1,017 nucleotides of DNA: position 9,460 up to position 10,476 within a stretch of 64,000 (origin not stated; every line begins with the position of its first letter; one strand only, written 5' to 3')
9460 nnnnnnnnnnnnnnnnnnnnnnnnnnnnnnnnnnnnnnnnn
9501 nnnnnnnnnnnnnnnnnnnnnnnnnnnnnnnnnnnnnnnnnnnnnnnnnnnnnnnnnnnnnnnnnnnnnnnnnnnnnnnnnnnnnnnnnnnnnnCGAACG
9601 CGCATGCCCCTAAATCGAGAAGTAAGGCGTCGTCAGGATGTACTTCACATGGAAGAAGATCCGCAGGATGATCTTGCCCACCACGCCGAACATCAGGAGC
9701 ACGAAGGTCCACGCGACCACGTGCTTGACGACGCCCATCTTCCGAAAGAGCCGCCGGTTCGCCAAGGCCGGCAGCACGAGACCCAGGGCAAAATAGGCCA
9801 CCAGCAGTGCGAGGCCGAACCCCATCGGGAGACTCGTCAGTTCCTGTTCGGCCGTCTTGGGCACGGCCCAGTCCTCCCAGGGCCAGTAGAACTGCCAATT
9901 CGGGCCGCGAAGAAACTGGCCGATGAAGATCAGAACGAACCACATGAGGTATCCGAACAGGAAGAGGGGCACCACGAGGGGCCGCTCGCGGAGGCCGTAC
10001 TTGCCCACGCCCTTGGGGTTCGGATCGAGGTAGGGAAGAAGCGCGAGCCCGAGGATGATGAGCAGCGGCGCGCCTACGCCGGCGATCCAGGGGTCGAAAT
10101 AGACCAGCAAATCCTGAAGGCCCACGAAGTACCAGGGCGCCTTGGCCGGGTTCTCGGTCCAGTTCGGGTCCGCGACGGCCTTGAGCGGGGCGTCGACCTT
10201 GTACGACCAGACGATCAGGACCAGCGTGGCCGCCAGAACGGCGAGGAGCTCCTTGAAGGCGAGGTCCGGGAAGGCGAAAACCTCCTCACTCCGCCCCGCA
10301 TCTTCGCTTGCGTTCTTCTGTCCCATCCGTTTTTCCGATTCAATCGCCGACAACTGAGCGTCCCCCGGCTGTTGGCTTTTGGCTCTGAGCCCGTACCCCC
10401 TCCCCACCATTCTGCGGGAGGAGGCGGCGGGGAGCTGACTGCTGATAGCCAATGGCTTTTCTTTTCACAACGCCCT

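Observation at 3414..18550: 12-gene operon wiring a periplasmic type II DMSOR-family molybdoenzyme to its own Rieske/split cytochrome b/octaheme cytochrome c module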

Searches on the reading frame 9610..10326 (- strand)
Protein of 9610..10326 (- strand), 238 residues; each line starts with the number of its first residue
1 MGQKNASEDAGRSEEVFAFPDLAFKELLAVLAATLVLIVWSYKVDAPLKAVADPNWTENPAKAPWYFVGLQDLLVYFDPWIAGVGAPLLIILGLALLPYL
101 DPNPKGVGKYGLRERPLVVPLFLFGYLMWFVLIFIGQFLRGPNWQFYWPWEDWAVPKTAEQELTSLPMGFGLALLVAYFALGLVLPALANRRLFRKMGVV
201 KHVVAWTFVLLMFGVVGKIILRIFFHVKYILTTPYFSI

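Call 5: search_protein_families(library=pfam, proteins=[window:9610-10326:-], max_evalue=0.01)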
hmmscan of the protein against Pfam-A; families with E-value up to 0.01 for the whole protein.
window:9610-10326:- (238 aa): 0 families

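Call 6: search_protein_families(library=ncbifam, proteins=[window:9610-10326:-], max_evalue=0.01)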
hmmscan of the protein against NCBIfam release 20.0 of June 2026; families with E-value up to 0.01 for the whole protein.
window:9610-10326:- (238 aa): 1 family
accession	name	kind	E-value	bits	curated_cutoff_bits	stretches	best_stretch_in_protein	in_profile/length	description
NF040970.1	memb_ExtQ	equivalog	2.2e-12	47.3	150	1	28-150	14-134/134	selenite/tellurite reduction operon b-type cytochrome membrane protein ExtQ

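Call 32: search_solved_structures(query=window:9610-10326:-, max_evalue=1, show_alignments=2)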
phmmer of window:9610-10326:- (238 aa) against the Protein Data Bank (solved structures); distinct sequences matched with E-value up to 1: 0.

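Call 35: search_solved_structures(query=A1, max_evalue=1, show_alignments=2)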
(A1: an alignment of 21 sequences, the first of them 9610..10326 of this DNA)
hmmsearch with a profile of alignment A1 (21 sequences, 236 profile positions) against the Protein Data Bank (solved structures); distinct sequences matched with E-value up to 1: 0.

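Call 36: find_homologous_proteins(query=window:9610-10326:-, max_evalue=0.001)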
Query window:9610-10326:- (238 aa): 1575 proteins with E <= 0.001 among 8000 candidates; the best 120 are listed.
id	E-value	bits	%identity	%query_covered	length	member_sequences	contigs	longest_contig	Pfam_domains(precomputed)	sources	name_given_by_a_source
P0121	6.1e-132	457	86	99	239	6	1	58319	-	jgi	jgi:hypothetical protein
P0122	6.5e-132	457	84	100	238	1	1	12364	-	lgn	-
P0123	4.9e-131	454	84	100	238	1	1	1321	-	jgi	jgi:hypothetical protein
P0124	8.6e-131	453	85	100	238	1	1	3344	-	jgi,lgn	-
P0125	4.5e-130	451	83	100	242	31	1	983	-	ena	-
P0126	8.5e-130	450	84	99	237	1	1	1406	-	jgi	jgi:hypothetical protein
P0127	2.0e-129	449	82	100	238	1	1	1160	-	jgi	jgi:hypothetical protein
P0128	4.1e-129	448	83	99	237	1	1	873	-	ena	-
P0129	4.9e-129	447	84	100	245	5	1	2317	-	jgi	-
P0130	2.0e-128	445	84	100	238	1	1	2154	-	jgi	jgi:hypothetical protein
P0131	2.0e-128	445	83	99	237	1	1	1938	-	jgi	jgi:hypothetical protein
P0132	3.0e-127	441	82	100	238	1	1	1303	-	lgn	-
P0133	3.5e-126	438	82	99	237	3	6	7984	-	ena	-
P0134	5.2e-126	437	80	100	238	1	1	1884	-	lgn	-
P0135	7.4e-126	437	79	100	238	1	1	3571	-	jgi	jgi:hypothetical protein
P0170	7.1e-94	332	58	99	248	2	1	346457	-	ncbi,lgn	ncbi:MAG: hypothetical protein AB1724_05935 [Thermodesulfobacteriota bacterium]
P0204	1.1e-89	318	59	100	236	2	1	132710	-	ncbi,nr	ncbi:MAG: hypothetical protein HY911_13120 [Desulfobacterales bacterium]|nr:hypothetical protein [De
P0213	2.0e-88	314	61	98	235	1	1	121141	PF00032.23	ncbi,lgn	-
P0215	6.2e-88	313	59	98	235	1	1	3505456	-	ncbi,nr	ncbi:MAG: hypothetical protein JSV16_06045 [Candidatus Hydrogenedentota bacterium]|nr:MAG: hypotheti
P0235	1.1e-84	302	58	97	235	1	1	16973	PF00032.23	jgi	jgi:hypothetical protein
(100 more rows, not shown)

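Call 44: predict_structure(alignment_id=A2)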
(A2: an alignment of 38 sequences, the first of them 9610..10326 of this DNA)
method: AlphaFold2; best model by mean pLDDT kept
length: 238 residues; sequences in the alignment: 38
mean_pLDDT: 65.3   pTM: 0.55
mean pLDDT of the five models: 65.3, 64.8, 64.3, 64.2, 59.7
residues with pLDDT >= 90: 15; 70-90: 96; 50-70: 61; < 50: 66
segments of 3 or more residues with pLDDT < 50: 1-17, 49-75, 141-148, 228-238
pLDDT, mean of each block of 10 residues (from residue 1): 40 48 74 80 60 44 41 50 72 76 64 74 78 62 46 54 66 89 92 87 87 77 57 41
secondary structure, 60 per line:
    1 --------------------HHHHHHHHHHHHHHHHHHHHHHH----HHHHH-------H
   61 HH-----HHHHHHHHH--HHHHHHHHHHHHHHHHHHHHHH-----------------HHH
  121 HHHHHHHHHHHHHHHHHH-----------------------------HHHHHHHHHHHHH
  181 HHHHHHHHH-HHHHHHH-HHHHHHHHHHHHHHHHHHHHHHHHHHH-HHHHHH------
elements in order: H21-43 H48-52 H68-76 H79-100 H118-138 H168-189 H191-197 H199-225 H227-232

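Call 46: fold_search(model_id=the predicted structure, library=pdb)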
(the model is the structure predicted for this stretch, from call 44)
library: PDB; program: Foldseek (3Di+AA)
matches with E <= 10: 22; with E <= 0.001: 0
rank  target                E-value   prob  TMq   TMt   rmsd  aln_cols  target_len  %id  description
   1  9cpc_3H               2.0e+00  0.04  0.12  0.10  45.1       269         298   11  Atomic model of porcine brain ventricles cilia doublet microtubule (48-nm periodicity) (released 2024-10-23)
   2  9cpb_6W               3.5e+00  0.06  0.15  0.16  38.5       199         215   11  Atomic model of bovine Fallopian tube cilia doublet microtubule (48-nm periodicity) (released 2024-10-30)
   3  9m3j_K1               3.7e+00  0.06  0.15  0.19  16.5       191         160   11  structure of bundle-shaped PBS with both long rod and (ApcA2B3ApcD) trimer (released 2025-12-24)
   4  9fqr_D7               3.9e+00  0.06  0.16  0.18  38.4       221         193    8  96-nm repeat of axonemal doublet microtubules from bovine sperm (released 2025-03-26)
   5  8hvj_B                4.1e+00  0.04  0.14  0.13  23.3       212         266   12  The structure of the E. coli mRNA endoonuclease YiCC (released 2023-12-27)
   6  6uwz_C                4.3e+00  0.05  0.17  0.12  24.9       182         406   16  Cryo-EM structure of Torpedo acetylcholine receptor in complex with alpha-bungarotoxin (released 2020-04-15)
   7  7rro_B9               4.7e+00  0.06  0.17  0.20  36.9       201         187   11  Structure of the 48-nm repeat doublet microtubule from bovine tracheal cilia (released 2021-10-27)
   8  8iyj_S0               4.7e+00  0.02  0.11  0.09  45.2       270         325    9  Cryo-EM structure of the 48-nm repeat doublet microtubule from mouse sperm (released 2023-07-05)
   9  7spf                  5.0e+00  0.05  0.16  0.22  14.4       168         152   15  Crystal structure of sperm whale myoglobin variant sMb5(pCaaF) (released 2022-06-01)
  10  8snb_8S               5.0e+00  0.02  0.12  0.10  43.0       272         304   10  atomic model of sea urchin sperm doublet microtubule (48-nm periodicity) (released 2023-06-28)
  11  9fqr_Co               5.0e+00  0.02  0.12  0.12  46.4       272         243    9  96-nm repeat of axonemal doublet microtubules from bovine sperm (released 2025-03-26)
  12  7wlu_A                5.5e+00  0.08  0.21  0.06  14.4       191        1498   18  The Flattened Structure of mPIEZO1 in Lipid Bilayer (released 2022-04-13)
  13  3rjn                  5.5e+00  0.05  0.16  0.21  15.3       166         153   14  Horse heart myoglobin: D44K/D60K mutant with zinc (II) -deuteroporphyrin dimethyl ester (released 2012-05-09)
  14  8iyj_C0               7.0e+00  0.04  0.17  0.20  37.5       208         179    8  Cryo-EM structure of the 48-nm repeat doublet microtubule from mouse sperm (released 2023-07-05)
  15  8i7o_A3               7.0e+00  0.03  0.17  0.18  37.1       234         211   12  In situ structure of axonemal doublet microtubules in mouse sperm with 16-nm repeat (released 2023-10-11)
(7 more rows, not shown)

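Call 56: search_protein_families(library=pfam, alignment_id=A2, max_evalue=1)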
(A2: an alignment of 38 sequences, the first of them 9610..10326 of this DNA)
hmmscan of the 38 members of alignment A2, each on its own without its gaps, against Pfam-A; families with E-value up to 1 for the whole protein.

A. member 1, window:9610-10326:- (238 aa): 2 families
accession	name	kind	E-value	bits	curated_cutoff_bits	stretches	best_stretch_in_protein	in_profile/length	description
PF00032.22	Cytochrom_B_C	-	0.016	15.9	20.7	1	52-137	2-83/102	Cytochrome b(C-terminal)/b6/petD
PF06837.17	Fijivirus_P9-2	-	0.33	11.1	27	1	193-227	39-72/178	Fijivirus P9-2 protein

B. families by the number of members that match (of 38 scanned): 9 families
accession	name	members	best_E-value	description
PF00032.22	Cytochrom_B_C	38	3.4e-06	Cytochrome b(C-terminal)/b6/petD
PF19865.4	DUF6338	2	0.04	Family of unknown function (DUF6338)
PF06837.17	Fijivirus_P9-2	2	0.33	Fijivirus P9-2 protein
PF14143.11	YrhC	1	0.022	YrhC-like protein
PF10329.14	DUF2417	1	0.042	Region of unknown function (DUF2417)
PF17447.7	YkpC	1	0.087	Uncharacterized YkpC-like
PF05145.17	AbrB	1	0.22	Transition state regulatory protein AbrB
PF03994.20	DUF350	1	0.28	Domain of Unknown Function (DUF350)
PF06196.17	DUF997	1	0.53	Protein of unknown function (DUF997)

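Call 63: find_encoding_contigs(protein=P0215, flank=10000, max_places=2)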
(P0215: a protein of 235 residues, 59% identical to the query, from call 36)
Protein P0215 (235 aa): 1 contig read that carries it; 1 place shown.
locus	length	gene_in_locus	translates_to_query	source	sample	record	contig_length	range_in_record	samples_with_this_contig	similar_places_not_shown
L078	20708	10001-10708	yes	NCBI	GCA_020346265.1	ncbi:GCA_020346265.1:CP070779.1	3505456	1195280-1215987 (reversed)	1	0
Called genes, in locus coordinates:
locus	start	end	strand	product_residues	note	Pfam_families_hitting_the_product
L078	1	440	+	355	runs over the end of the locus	PF00171:Aldedh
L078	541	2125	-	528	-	PF00144:Beta-lactamase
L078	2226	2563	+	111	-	PF00378:ECH_1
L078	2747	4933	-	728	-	PF00884:Sulfatase, PF01663:Phosphodiest (weak), PF16347:SGSH_C (weak)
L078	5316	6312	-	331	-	PF09586:YfhO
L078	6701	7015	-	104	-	-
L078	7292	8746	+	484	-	PF25145:NfeD1b_N, PF24961:NfeD_membrane, PF01957:NfeD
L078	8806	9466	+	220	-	PF01145:Band_7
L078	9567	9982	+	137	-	PF00033:Cytochrome_B, PF13631:Cytochrom_B_N_2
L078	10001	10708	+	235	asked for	-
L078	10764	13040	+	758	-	PF02433:FixO (faint), PF13435:Cytochrome_C554 (faint), PF14522:Cytochrome_C7 (faint), PF14537:Cytochrom_c3_2 (faint), PF00034:Cytochrom_C, PF13442:Cytochrome_CBB3 (weak)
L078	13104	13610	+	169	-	-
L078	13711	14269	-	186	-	PF01904:DUF72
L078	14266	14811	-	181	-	PF07998:Peptidase_M54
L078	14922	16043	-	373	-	PF04055:Radical_SAM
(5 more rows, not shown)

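Call 64: find_encoding_contigs(protein=P0204, flank=10000, max_places=2)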
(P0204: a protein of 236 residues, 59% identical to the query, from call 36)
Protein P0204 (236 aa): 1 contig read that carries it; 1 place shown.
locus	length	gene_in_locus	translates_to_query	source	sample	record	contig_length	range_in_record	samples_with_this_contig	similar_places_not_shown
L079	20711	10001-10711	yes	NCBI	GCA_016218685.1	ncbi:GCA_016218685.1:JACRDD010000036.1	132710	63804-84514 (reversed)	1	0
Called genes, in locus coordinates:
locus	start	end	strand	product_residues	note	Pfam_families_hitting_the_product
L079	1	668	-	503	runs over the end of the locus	PF02771:Acyl-CoA_dh_N, PF02770:Acyl-CoA_dh_M, PF00441:Acyl-CoA_dh_1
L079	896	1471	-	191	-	PF02663:FmdE, PF23475:zf-Tbcl_FmdE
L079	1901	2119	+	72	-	-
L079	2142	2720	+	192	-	PF00355:Rieske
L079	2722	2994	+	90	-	PF00037:Fer4 (faint), PF12838:Fer4_7 (weak)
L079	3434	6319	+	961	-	PF00384:Molybdopterin, PF01568:Molydop_binding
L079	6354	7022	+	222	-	PF09459:EB_dh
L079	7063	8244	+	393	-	PF00037:Fer4 (faint), PF12797:Fer4_2 (faint), PF12837:Fer4_6 (faint), PF13247:Fer4_11, PF12838:Fer4_7 (weak), PF13237:Fer4_10 (weak)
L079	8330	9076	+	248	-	PF02613:Nitrate_red_del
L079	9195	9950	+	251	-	PF00033:Cytochrome_B, PF13631:Cytochrom_B_N_2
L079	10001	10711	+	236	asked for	-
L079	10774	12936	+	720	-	PF22113:Mtrc-MtrF_II-IV_dom (faint), PF09699:Paired_CXXCH_1 (faint), PF14522:Cytochrome_C7 (faint), PF13442:Cytochrome_CBB3 (faint), PF14537:Cytochrom_c3_2 (faint), PF00034:Cytochrom_C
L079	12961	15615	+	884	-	PF05048:NosD (faint), PF13229:Beta_helix, PF02415:Chlam_PMP (faint), PF13229:Beta_helix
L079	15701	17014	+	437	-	PF03453:MoeA_N, PF00994:MoCF_biosynth, PF03454:MoeA_C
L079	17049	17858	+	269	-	PF00106:adh_short, PF08659:KR, PF13561:adh_short_C2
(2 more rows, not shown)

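Call 65: find_encoding_contigs(protein=P0170, flank=10000, max_places=2)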
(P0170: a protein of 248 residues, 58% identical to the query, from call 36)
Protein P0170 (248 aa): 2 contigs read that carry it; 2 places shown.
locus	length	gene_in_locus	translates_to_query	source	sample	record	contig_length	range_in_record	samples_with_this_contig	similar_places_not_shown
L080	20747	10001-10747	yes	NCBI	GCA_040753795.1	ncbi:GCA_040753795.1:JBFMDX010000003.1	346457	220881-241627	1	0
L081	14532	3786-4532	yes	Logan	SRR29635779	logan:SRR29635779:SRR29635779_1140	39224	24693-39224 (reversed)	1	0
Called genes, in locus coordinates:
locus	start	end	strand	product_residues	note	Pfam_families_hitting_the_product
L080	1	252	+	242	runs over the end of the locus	PF04016:DUF364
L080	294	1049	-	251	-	PF00376:MerR (weak), PF13411:MerR_1, PF28507:Rv1828_C (faint)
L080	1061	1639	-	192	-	PF02663:FmdE, PF23475:zf-Tbcl_FmdE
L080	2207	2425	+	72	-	-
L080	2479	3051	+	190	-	PF00355:Rieske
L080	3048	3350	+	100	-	PF12797:Fer4_2 (faint), PF00037:Fer4 (faint), PF12838:Fer4_7 (weak)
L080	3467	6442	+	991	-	PF00384:Molybdopterin, PF01568:Molydop_binding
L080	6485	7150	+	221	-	PF09459:EB_dh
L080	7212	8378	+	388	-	PF14697:Fer4_21 (faint), PF00037:Fer4 (faint), PF12797:Fer4_2 (faint), PF12837:Fer4_6 (faint), PF12838:Fer4_7, PF13237:Fer4_10 (weak), PF13247:Fer4_11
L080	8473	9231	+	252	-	PF02613:Nitrate_red_del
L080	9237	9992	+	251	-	PF00033:Cytochrome_B, PF13631:Cytochrom_B_N_2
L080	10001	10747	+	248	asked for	-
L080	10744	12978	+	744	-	PF02433:FixO (faint), PF13435:Cytochrome_C554 (faint), PF13442:Cytochrome_CBB3 (faint), PF22113:Mtrc-MtrF_II-IV_dom (faint), PF09699:Paired_CXXCH_1 (faint), PF14522:Cytochrome_C7 (faint), PF14537:Cytochrom_c3_2 (faint), PF00034:Cytochrom_C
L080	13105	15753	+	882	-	PF13229:Beta_helix, PF02415:Chlam_PMP (faint), PF05048:NosD, PF13229:Beta_helix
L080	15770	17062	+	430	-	PF03453:MoeA_N, PF00994:MoCF_biosynth, PF03454:MoeA_C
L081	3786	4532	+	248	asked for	-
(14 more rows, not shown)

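Call 73: find_related_loci(query=A2, collection=metagenome_contigs, flank=10000)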
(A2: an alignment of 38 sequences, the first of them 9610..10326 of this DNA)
Query A2 (238 aa) in metagenome_contigs; peptide patterns used: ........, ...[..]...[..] (x = any residue, [..] = any of these).
600 stretches matched a pattern (row limit reached: there are more); 554 encode a relative of the query (tblastn E <= 1e-3); the best 80 are kept; 80 distinct loci.
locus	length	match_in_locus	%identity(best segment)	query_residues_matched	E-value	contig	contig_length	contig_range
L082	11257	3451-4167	83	1-238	5e-130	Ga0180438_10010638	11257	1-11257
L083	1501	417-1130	69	1-238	4e-114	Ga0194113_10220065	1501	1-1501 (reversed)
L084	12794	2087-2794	66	3-238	7e-105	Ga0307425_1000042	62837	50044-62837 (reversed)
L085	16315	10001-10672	72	15-238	4e-100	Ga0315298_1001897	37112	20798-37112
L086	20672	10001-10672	72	15-238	4e-100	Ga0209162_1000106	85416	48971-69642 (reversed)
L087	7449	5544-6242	64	6-238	2e-95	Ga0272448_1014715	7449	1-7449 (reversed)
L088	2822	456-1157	59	5-238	1e-88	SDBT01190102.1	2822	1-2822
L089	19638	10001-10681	56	5-229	7e-84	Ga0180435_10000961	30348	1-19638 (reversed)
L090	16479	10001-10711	55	4-238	1e-78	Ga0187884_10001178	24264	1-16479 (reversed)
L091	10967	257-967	54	4-238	1e-78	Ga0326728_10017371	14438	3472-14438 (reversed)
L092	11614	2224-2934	54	4-238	1e-77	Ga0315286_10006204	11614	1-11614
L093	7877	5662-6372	54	4-238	9e-77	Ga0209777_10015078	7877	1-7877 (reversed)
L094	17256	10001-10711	53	2-238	1e-76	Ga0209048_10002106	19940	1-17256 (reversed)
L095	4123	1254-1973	55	2-238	3e-76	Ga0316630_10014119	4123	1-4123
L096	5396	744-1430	56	10-238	1e-75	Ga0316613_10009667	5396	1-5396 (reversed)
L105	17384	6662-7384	52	4-238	3e-72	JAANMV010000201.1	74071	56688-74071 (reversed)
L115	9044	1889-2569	54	12-238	9e-70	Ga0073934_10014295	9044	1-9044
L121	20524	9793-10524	50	3-238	2e-68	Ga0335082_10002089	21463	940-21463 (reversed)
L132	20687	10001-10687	50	10-238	7e-66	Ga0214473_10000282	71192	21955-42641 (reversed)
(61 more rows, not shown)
